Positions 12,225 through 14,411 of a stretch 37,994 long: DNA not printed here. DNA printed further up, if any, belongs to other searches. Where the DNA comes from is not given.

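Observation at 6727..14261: Uncharacterised operon-like module: two anchored tandem-rhodanese proteins bracketing two secreted beta-helix paralogues, plus a small TM protein and a barrel-less PEP-family dikinase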

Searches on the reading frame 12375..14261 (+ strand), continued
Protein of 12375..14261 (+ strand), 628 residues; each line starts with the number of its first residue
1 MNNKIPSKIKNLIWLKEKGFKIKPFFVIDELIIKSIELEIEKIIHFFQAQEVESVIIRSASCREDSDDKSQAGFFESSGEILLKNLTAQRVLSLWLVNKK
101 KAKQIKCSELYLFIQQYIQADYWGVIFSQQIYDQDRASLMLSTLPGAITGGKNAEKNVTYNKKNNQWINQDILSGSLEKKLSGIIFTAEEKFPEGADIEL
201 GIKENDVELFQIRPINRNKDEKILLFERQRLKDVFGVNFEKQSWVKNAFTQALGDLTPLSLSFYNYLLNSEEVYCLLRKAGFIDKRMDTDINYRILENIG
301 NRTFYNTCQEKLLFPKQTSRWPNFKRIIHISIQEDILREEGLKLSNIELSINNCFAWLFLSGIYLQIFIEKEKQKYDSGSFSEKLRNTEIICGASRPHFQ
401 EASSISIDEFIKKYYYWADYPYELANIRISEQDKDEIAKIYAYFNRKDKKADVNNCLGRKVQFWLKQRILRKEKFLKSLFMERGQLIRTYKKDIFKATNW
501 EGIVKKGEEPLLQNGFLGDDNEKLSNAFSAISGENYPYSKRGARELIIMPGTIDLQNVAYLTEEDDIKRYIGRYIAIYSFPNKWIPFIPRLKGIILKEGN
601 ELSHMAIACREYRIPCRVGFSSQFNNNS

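Call 87: search_solved_structures(query=L001:2512-3984:+, max_evalue=0.00001, show_alignments=3)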
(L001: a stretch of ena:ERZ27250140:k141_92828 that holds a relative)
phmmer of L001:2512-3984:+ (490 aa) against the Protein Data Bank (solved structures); distinct sequences matched with E-value up to 0.00001: 59.
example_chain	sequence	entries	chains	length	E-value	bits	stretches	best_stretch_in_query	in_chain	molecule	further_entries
6hr5_A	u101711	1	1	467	3.3e-26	95.5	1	48-481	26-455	Alpha-L-rhamnosidase/sulfatase (GH78)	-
5g2v_A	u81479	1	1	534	1.6e-21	80.1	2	51-235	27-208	N-ACETYLGLUCOSAMINE-6-SULFATASE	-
7lha_A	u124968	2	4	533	2.2e-21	79.6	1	49-413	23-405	Exo-L-galactose-6-sulfatase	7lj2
9s03_A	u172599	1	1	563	3.5e-20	75.6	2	53-233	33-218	Putative sulfatase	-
7oz8_AAA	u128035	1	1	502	1.4e-19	73.6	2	49-145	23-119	Choline-sulfatase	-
7snj_A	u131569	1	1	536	2.2e-18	69.7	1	50-420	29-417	Arylsulfatase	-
2w8s_A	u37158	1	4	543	6.7e-18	68.1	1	51-143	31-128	PHOSPHONATE MONOESTER HYDROLASE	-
9koq_A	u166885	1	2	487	7.4e-18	67.9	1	51-146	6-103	Sulfatase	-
7sno_A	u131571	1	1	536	1.2e-17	67.2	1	50-420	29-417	Arylsulfatase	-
2vqr_A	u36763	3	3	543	2e-17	66.5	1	51-143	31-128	PUTATIVE SULFATASE | Multifunctional alkaline phosphatase superfamily protein pRL90232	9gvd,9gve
5g2t_A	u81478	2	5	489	3.7e-17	65.7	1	46-141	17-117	2-O GLYCOSAMINOGLYCAN SULFATASE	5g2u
7p24_AAA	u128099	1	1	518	4.2e-17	65.5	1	299-467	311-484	Mucin-desulfating sulfatase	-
6hhm_A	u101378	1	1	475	1.2e-16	64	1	50-449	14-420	Arylsulfatase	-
3b5q_A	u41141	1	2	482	1.4e-16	63.7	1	50-141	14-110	Putative sulfatase yidJ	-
7pth_A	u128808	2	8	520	2.3e-16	63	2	299-466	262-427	Choline sulfatase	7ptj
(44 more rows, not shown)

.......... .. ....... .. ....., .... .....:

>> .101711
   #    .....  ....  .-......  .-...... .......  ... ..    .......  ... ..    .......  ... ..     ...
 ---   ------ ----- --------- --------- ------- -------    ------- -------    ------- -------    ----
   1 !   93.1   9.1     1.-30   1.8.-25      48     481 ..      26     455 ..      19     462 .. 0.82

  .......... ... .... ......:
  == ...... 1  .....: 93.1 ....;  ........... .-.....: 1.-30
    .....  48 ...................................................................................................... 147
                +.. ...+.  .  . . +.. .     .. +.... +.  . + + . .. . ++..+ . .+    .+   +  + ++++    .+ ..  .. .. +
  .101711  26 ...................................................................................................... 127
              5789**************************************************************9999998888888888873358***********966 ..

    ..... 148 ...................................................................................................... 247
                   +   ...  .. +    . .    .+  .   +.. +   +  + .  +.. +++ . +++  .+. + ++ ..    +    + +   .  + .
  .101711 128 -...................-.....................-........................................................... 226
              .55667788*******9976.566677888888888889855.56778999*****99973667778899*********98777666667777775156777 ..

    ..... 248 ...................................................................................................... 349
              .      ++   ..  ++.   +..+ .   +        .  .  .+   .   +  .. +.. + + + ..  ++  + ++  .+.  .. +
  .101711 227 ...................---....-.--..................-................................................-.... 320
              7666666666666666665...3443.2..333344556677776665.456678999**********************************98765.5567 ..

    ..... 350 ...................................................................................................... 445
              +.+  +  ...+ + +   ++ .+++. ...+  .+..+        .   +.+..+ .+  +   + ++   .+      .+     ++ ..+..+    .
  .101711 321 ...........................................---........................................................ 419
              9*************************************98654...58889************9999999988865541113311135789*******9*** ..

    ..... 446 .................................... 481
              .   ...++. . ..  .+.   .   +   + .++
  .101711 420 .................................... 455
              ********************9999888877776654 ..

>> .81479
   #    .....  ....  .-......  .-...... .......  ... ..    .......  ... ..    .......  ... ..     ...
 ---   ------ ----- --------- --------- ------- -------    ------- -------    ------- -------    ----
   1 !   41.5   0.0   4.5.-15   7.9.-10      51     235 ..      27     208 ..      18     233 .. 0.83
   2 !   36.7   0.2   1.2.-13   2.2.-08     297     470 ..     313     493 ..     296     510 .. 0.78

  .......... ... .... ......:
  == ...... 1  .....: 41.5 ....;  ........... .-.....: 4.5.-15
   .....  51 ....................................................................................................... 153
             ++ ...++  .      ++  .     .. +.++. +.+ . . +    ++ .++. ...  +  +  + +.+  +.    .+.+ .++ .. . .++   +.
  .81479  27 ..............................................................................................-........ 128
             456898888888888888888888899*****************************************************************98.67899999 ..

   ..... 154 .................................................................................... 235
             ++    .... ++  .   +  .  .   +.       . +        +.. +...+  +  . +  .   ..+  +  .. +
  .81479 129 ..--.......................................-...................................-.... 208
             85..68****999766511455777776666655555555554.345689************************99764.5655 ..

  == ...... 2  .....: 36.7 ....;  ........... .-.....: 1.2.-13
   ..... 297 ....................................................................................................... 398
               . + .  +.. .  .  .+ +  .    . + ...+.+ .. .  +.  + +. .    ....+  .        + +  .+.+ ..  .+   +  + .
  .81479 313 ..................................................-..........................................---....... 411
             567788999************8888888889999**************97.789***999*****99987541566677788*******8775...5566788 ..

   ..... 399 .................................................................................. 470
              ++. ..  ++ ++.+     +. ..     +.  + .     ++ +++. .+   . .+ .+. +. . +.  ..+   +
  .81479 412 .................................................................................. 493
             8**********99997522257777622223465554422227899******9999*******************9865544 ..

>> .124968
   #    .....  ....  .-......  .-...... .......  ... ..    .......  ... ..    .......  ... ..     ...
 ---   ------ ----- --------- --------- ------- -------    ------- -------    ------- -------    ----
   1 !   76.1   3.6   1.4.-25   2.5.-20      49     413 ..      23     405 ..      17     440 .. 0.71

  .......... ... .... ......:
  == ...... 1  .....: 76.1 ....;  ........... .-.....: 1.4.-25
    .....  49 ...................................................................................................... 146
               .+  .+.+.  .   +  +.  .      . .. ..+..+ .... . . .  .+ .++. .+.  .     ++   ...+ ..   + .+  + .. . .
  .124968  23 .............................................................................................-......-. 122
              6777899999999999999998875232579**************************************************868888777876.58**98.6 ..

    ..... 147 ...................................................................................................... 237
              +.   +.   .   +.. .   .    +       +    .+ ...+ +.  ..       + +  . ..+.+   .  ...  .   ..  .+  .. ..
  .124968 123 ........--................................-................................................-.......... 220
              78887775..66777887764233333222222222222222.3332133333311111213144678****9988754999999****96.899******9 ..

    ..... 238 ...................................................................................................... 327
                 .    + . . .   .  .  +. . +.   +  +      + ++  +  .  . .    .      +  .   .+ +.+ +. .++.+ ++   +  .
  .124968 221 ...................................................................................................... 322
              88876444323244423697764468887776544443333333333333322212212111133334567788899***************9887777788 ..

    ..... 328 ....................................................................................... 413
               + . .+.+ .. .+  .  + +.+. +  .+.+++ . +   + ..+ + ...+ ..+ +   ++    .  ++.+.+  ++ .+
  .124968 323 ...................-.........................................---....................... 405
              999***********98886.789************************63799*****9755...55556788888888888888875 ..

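Call 90: search_protein_families(library=padloc, proteins=[window:12375-14261:+], max_evalue=0.01)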
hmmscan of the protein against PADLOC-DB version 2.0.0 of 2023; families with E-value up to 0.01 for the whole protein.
window:12375-14261:+ (628 aa): 0 families
